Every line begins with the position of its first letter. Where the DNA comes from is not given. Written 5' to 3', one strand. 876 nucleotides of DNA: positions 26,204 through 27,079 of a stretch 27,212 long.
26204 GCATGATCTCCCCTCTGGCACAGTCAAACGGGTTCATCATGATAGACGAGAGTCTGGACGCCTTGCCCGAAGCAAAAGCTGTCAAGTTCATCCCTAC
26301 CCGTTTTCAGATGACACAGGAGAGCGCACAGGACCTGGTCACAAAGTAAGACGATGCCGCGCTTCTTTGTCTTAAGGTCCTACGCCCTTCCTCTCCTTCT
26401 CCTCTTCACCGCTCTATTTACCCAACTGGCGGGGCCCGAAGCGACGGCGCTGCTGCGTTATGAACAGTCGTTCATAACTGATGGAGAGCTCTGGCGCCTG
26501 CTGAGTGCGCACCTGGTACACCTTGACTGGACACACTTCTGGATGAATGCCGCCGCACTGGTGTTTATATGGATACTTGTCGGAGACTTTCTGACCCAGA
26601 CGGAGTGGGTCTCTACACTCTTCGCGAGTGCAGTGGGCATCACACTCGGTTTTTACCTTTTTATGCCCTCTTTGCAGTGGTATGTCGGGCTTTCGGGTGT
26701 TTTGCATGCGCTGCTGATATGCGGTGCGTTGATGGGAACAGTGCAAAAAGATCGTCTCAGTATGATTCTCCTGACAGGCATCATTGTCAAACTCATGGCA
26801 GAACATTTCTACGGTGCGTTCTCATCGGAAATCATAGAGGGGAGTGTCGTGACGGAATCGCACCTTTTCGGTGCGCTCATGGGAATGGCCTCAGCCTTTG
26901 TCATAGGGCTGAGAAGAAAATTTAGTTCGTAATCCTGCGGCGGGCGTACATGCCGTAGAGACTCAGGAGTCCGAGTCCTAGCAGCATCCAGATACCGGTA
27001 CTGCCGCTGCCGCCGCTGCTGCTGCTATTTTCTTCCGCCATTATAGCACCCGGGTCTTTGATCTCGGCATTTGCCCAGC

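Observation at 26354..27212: Rhombosortase with a convergent, overlapping GlyGly-CTERM target gene missed by the ORF track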

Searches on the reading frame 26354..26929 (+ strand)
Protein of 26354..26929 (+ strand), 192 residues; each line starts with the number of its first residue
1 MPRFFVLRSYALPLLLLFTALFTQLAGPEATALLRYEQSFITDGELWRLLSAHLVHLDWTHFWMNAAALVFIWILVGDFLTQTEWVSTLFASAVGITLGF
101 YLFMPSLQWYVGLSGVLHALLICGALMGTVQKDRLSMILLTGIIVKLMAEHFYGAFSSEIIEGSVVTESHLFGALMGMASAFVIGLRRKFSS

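Call 4: search_protein_families(library=ncbifam, proteins=[window:26354-26929:+], max_evalue=1)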
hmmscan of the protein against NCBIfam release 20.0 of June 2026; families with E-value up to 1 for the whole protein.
window:26354-26929:+ (192 aa): 3 families
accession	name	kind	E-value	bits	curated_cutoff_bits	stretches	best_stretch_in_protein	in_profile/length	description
TIGR03902.1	rhom_GG_sort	equivalog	2.2e-42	144.6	84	1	32-181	2-153/154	rhombosortase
TIGR04239.1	rhombo_GlpG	equivalog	2.8e-06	27.3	250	1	24-183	112-267/271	rhomboid family intramembrane serine protease GlpG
NF004923.0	PRK06280.1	equivalog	0.05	14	80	1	116-160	7-51/79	hypothetical protein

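Call 5: search_protein_families(library=pfam, proteins=[window:26354-26929:+], max_evalue=1)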
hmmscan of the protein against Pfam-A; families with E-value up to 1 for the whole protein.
window:26354-26929:+ (192 aa): 1 family
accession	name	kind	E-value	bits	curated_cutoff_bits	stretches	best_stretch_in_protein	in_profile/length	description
PF01694.28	Rhomboid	-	3.2e-14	53.8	22.6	1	44-185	2-141/143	Rhomboid domain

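Call 6: find_encoding_contigs(protein=window:26354-26929:+, flank=10000, max_places=6)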
Protein window:26354-26929:+ (192 aa): no gene with exactly this product is on record in the collection.

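Call 8: find_homologous_proteins(query=window:26354-26929:+)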
Query window:26354-26929:+ (192 aa): 171 proteins with E <= 0.001 among 2523 candidates; the best 120 are listed.
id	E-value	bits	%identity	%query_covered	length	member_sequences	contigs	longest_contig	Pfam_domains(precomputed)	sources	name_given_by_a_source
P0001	9.8e-117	406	99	100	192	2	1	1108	PF01694.29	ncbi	-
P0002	5.8e-87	309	76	100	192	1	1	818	PF01694.29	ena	-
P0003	4.9e-42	162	47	77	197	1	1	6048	PF01694.29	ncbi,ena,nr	ncbi:MAG: rhombosortase [Sulfurimonas sp.]|nr:rhombosortase [Sulfurimonas sp.]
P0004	5.4e-42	162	47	77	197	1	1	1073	PF01694.29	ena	-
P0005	2.2e-41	160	47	77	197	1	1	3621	PF01694.29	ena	-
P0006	5.6e-41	159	44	86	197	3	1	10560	PF01694.29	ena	-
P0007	7.8e-40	155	45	89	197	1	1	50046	PF01694.29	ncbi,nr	ncbi:MAG: rhombosortase [Sulfurimonas sp.]|nr:rhombosortase [Sulfurimonas sp.]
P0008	1.5e-37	148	43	77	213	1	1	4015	PF01694.29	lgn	-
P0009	1.1e-36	145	48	79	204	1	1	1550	PF01694.29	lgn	-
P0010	4.5e-36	143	43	95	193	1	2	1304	PF01694.29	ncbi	-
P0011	4.5e-35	139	45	95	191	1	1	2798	PF01694.29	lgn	-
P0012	2.3e-33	134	46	81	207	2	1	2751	PF01694.29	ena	-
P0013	4.9e-33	133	43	93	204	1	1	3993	PF01694.29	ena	-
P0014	1.6e-32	131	45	85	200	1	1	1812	PF01694.29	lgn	-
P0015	2.4e-32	131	43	92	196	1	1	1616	PF01694.29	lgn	-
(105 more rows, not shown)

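Call 11: find_encoding_contigs(protein=P0001, flank=10000)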
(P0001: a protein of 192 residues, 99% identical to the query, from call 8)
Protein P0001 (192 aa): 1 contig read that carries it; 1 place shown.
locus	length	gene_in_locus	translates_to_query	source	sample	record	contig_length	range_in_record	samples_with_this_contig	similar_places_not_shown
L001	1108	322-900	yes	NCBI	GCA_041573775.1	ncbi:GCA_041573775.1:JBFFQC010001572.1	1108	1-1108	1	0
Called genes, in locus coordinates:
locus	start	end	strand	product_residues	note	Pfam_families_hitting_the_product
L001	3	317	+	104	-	?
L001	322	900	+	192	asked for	PF01694:Rhomboid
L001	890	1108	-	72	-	?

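Call 14: find_related_loci(query=A1, collection=genome_contigs, flank=10000)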
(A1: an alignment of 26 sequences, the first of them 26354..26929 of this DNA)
Query A1 (192 aa) in genome_contigs; peptide patterns used: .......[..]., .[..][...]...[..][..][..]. (x = any residue, [..] = any of these).
599 stretches matched a pattern (row limit reached: there are more); 569 encode a relative of the query (tblastn E <= 1e-3); the best 80 are kept; 80 distinct loci.
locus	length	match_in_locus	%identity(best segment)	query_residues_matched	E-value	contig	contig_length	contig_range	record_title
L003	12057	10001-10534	45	7-184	2e-44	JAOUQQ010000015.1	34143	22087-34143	MAG: Chromatiales bacterium isolate 8_1_Oct_SF_Bin95 8_1_Oct_SF_Bin95_scaffold_430_c1, whole genome shotgun sequence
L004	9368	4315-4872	42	7-192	5e-44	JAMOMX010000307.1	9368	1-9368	MAG: Sulfurimonas sp. isolate 4281-140_metabat1_scaf2bin.066 4281-140_scaffold_3590_c1, whole genome shotgun sequence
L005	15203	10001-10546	42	10-189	2e-41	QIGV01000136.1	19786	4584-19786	MAG: Gammaproteobacteria bacterium isolate SZUA-140 Ga0063293_10001978, whole genome shotgun sequence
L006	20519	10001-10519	45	7-177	8e-41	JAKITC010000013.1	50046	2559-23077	MAG: Sulfurimonas sp. isolate D96SM.bin.32 NODE_505_length_50046_cov_5.095154, whole genome shotgun sequence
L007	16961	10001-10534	44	6-181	7e-40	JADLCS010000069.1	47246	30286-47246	MAG: Gammaproteobacteria bacterium isolate SJ243 c_000000948634, whole genome shotgun sequence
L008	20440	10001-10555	41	7-189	2e-38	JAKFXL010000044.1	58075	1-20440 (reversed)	MAG: Gammaproteobacteria bacterium isolate ND3_Bin_17 ND3_0000082, whole genome shotgun sequence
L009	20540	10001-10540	39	12-189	9e-38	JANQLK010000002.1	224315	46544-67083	MAG: Woeseiaceae bacterium isolate PL25a_bin.57 k99_2151407, whole genome shotgun sequence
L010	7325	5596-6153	43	1-184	1e-37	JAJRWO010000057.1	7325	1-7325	MAG: Gammaproteobacteria bacterium isolate Dive96_bin2.238 k141_772599, whole genome shotgun sequence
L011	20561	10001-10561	40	6-191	2e-37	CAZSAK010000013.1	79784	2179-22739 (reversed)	MAG TPA_asm: uncultured Chromatiaceae bacterium isolate SRP214966_co2_131 genome assembly, contig: NODE_246_length_79784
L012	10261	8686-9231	41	8-184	6e-37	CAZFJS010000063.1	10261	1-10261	MAG TPA_asm: uncultured Gammaproteobacteria bacterium isolate binchicken_co253_215 genome assembly, contig: NODE_4906_le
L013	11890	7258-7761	43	27-192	6e-37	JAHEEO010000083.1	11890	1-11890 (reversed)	MAG: Rhodospirillales bacterium isolate Ww274 NODE_12529_length_11890_cov_2.319568, whole genome shotgun sequence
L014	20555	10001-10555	39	7-189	5e-37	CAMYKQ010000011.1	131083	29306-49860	MAG: uncultured Gammaproteobacteria bacterium isolate Biocath_Gamma_008 genome assembly, contig: k127_4756, whole genome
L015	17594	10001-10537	41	10-186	5e-36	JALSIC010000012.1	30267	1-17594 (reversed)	MAG: Gammaproteobacteria bacterium isolate 354-166_metabat2_scaf2bin.012 354-166_scaffold_1355_c1, whole genome shotgun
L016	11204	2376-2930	36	7-189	9e-37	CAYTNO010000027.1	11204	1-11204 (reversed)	MAG TPA_asm: uncultured Woeseiaceae bacterium isolate SRP155585_co2_233 genome assembly, contig: NODE_4184_length_11204_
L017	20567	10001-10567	41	5-189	3e-36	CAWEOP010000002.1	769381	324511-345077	MAG: uncultured Gammaproteobacteria bacterium isolate MFD02242.bin.1.297 genome assembly, contig: contig_18674, whole ge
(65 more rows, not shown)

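Call 23: search_protein_families(library=ncbifam, proteins=[L006:10600-13245:-, L006:13330-14715:-], max_evalue=0.1)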
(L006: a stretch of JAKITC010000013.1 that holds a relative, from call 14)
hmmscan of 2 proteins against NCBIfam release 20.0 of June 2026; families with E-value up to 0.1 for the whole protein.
L006:10600-13245:- (882 aa): 3 families
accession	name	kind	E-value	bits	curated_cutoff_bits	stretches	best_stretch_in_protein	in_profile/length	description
NF041766.1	choice_anch_U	domain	8.6e-09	36.1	32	2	811-844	57-90/92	choice-of-anchor U domain-containing protein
TIGR01905.1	paired_CXXCH_1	subfamily_domain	0.0058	16.5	25.2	1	54-71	8-25/41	doubled CXXCH domain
TIGR03508.1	decahem_SO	subfamily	0.036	13.5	192.2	0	54-72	145-163/258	DmsE family decaheme c-type cytochrome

L006:13330-14715:- (462 aa): 3 families
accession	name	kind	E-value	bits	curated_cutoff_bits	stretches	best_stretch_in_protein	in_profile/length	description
NF033603.1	mini-MOMP_1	subfamily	0.02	14.6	75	0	1-35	1-35/63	mini-MOMP protein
TIGR03508.1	decahem_SO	subfamily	0.059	12.8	192.2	1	153-253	4-84/258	DmsE family decaheme c-type cytochrome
TIGR03507.1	decahem_SO1788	subfamily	0.095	11.1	209.3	0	150-247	575-661/672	OmcA/MtrC family decaheme c-type cytochrome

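Call 24: search_protein_families(library=pfam, proteins=[L006:10600-13245:-, L006:13330-14715:-], max_evalue=0.1)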
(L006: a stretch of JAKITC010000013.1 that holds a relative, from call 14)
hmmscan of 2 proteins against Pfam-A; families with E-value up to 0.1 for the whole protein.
L006:10600-13245:- (882 aa): 3 families
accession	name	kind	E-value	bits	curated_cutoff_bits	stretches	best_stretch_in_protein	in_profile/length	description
PF25275.1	Golvesin_C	-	1.1e-31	110.1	31.6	2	92-185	37-131/132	Golvesin C-terminal domain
PF09699.15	Paired_CXXCH_1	-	5.4e-05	23.2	20.6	1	54-71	8-25/41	Doubled CXXCH motif (Paired_CXXCH_1)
PF22352.2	K319L-like_PKD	-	0.034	14.6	27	0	562-621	22-72/84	K319L-like, PKD domain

L006:13330-14715:- (462 aa): 1 family
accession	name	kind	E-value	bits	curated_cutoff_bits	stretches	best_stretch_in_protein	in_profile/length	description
PF14522.11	Cytochrome_C7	-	5.1e-08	33.1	24.8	2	184-246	7-66/67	Cytochrome c7 and related cytochrome c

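Call 26: find_encoding_contigs(protein=P0002, flank=10000)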
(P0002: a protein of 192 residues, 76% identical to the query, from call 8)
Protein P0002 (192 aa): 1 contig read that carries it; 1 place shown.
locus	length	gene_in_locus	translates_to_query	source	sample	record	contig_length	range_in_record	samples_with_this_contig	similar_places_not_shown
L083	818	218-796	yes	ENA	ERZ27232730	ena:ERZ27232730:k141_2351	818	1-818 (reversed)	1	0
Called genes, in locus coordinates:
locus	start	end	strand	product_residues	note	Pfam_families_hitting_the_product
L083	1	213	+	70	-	?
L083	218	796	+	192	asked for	PF01694:Rhomboid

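Call 31: list_cluster_members(proteins=[P0001, P0002, P0121])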
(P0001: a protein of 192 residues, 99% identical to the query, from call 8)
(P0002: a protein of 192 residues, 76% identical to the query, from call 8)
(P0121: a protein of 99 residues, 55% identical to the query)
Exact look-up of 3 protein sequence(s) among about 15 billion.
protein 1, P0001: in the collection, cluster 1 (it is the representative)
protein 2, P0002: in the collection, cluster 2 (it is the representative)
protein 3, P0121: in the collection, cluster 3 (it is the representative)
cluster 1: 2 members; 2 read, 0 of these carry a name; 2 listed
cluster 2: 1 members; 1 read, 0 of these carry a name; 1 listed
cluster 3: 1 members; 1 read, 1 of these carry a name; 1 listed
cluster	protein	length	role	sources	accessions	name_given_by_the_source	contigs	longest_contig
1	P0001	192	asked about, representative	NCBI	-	-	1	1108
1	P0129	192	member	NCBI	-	-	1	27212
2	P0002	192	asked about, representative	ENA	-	-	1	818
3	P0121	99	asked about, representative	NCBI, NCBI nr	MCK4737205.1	MAG: hypothetical protein KAT10_01490, partial [Sulfurimonas sp.] | hypothetical protein [Sulfurimonas sp.]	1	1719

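Call 61: predict_structure(alignment_id=A1)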
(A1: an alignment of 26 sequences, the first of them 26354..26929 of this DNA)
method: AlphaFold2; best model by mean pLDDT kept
length: 192 residues; sequences in the alignment: 26
mean_pLDDT: 92.9   pTM: 0.88
mean pLDDT of the five models: 92.9, 92.1, 92.0, 91.7, 91.5
residues with pLDDT >= 90: 168; 70-90: 13; 50-70: 9; < 50: 2
segments of 3 or more residues with pLDDT < 50: none
pLDDT, mean of each block of 10 residues (from residue 1): 57 95 97 97 96 96 97 95 96 97 95 97 98 97 96 81 84 98 97 85
secondary structure, 60 per line:
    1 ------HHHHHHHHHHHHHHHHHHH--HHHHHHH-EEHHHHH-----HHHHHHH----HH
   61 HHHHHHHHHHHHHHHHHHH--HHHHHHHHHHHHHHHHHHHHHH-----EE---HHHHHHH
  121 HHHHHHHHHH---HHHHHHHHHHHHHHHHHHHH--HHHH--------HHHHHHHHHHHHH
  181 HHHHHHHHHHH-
elements in order: H7-25 H28-34 H38-42 H48-54 H59-79 H82-103 H114-130 H134-153 H156-159 H168-191

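Call 65: fold_search(model_id=the predicted structure, library=pdb)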
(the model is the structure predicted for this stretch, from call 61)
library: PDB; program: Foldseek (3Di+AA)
matches with E <= 10: 177; with E <= 0.001: 33
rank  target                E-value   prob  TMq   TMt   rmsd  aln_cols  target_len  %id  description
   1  4qo0_A                3.4e-05  1.00  0.67  0.70   4.0       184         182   22  Crystal structure of rhomboid intramembrane protease GlpG in complex with peptide derived inhibitor Ac-FATA-cmk (released 2014-09-24)
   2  6pj5_A                3.6e-05  1.00  0.67  0.72   3.8       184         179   22  Time-resolved structural snapshot of proteolysis by GlpG inside the membrane (released 2019-10-02)
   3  3zmj                  3.6e-05  1.00  0.65  0.69   3.9       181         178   22  Structure of E.coli rhomboid protease GlpG in complex with monobactam L61 (released 2013-05-22)
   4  5f5d                  4.4e-05  1.00  0.63  0.69   4.1       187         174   21  Crystal structures and Inhibition kinetics reveal a two-state catalytic mechanism with drug design implications for rhom (released 2016-02-24)
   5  2irv_B                4.9e-05  1.00  0.66  0.70   4.0       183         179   22  Crystal structure of GlpG, a rhomboid intramembrane serine protease (released 2006-10-31)
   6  6pj4_A                5.1e-05  1.00  0.69  0.73   3.6       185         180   22  Time-resolved structural snapshot of proteolysis by GlpG inside the membrane (released 2019-10-02)
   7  5f5j_A                5.1e-05  1.00  0.69  0.72   3.8       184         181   22  E.coli GlpG Y205F mutant complexed with aldehyde inhibitor in DMPC/CHAPSO bicelle (released 2016-02-10)
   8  4qnz_A                5.1e-05  1.00  0.67  0.71   3.9       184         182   22  Crystal structure of rhomboid intramembrane protease GlpG F146I in complex with peptide derived inhibitor Ac-FATA-cmk (released 2014-09-24)
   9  2ic8                  5.4e-05  1.00  0.66  0.69   4.0       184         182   22  Crystal structure of GlpG (released 2006-10-17)
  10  2xtu                  5.4e-05  1.00  0.66  0.69   4.1       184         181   22  Structure of E.coli rhomboid protease GlpG active site mutant, S201T in trigonal crystal form (released 2011-02-02)
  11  5f5k_A                6.2e-05  1.00  0.69  0.74   3.6       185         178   22  E.Coli GlpG Y205F mutant complexed with aldehyde inhibitor in DMPC/CHAPSO bicelle (released 2016-02-10)
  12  2xow                  6.6e-05  1.00  0.67  0.71   3.8       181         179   22  Structure of GlpG in complex with a mechanism-based isocoumarin inhibitor (released 2010-10-13)
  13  3txt                  6.6e-05  1.00  0.62  0.67   4.7       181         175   22  Crystal structure of GlpG in complex with inhibitor DFP (released 2011-12-07)
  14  4h1d                  7.6e-05  1.00  0.64  0.70   4.2       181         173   22  Cocrystal structure of GlpG and DFP (released 2013-05-01)
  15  6pj7_A                8.0e-05  1.00  0.69  0.73   3.7       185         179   21  Time-resolved structural snapshot of proteolysis by GlpG inside the membrane (released 2019-10-02)
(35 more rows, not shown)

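Call 66: search_protein_families(library=ncbifam, proteins=[L006:9992-10582:+], max_evalue=0.01)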
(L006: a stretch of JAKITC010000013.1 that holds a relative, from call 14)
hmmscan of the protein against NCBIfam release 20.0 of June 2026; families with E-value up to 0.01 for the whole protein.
L006:9992-10582:+ (197 aa): 1 family
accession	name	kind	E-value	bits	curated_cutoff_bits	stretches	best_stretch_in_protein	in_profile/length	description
TIGR03902.1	rhom_GG_sort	equivalog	1.6e-40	138.6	84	1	29-180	2-153/154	rhombosortase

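Call 77: find_encoding_contigs(protein=P0006, flank=8000, max_places=3)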
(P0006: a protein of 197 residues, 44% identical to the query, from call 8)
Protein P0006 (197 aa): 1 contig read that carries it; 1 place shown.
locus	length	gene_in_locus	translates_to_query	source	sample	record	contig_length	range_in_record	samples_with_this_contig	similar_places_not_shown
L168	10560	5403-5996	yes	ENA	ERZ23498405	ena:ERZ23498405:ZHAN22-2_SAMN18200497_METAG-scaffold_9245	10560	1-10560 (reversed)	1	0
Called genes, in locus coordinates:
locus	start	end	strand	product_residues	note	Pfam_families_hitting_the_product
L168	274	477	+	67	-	-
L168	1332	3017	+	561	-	PF00920:ILVD_EDD_N, PF24877:ILV_EDD_C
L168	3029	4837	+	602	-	PF07973:tRNA_SAD, PF00587:tRNA-synt_2b, PF03129:HGTP_anticodon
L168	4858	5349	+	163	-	PF05198:IF3_N, PF00707:IF3_C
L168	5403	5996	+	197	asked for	PF01694:Rhomboid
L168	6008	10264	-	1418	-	PF14522:Cytochrome_C7 (faint), PF22113:Mtrc-MtrF_II-IV_dom, PF25275:Golvesin_C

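Call 79: search_protein_families(library=pfam, proteins=[L168:6011-10264:-], max_evalue=0.01)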
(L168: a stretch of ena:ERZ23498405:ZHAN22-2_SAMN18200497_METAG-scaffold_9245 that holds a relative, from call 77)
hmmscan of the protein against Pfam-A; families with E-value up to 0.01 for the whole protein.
L168:6011-10264:- (1418 aa): 6 families
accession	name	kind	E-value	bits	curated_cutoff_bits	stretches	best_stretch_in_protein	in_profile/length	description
PF25275.1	Golvesin_C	-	1.3e-31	109.8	31.6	2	595-686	39-131/132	Golvesin C-terminal domain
PF22113.1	Mtrc-MtrF_II-IV_dom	-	3.1e-12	46.8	30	1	89-252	6-166/176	Outer membrane cytochrome MtrC/MtrF-like, domains II/IV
PF14522.11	Cytochrome_C7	-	2.9e-11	43.4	24.8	0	183-254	3-53/67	Cytochrome c7 and related cytochrome c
PF14537.11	Cytochrom_c3_2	-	0.00042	21.2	25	0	443-566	2-70/79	Cytochrome c3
PF09699.15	Paired_CXXCH_1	-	0.0016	18.6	20.6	1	555-572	8-25/41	Doubled CXXCH motif (Paired_CXXCH_1)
PF19077.6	Big_13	-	0.0072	17.2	27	0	1118-1160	51-94/102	Bacterial Ig-like domain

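Call 80: search_solved_structures(query=L168:6011-10264:-, max_evalue=1)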
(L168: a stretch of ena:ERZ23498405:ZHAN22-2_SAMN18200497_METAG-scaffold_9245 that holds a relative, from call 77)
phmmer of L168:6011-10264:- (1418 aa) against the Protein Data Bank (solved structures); distinct sequences matched with E-value up to 1: 3.
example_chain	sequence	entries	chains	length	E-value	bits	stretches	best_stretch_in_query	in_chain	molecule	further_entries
3bng_A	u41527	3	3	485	0.35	11.3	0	425-458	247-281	Cytochrome c-552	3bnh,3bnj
1fs9_A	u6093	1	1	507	0.35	11.3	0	425-458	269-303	CYTOCHROME C NITRITE REDUCTASE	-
1fs7_A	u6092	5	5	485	0.36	11.3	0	425-458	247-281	CYTOCHROME C NITRITE REDUCTASE | Cytochrome c-552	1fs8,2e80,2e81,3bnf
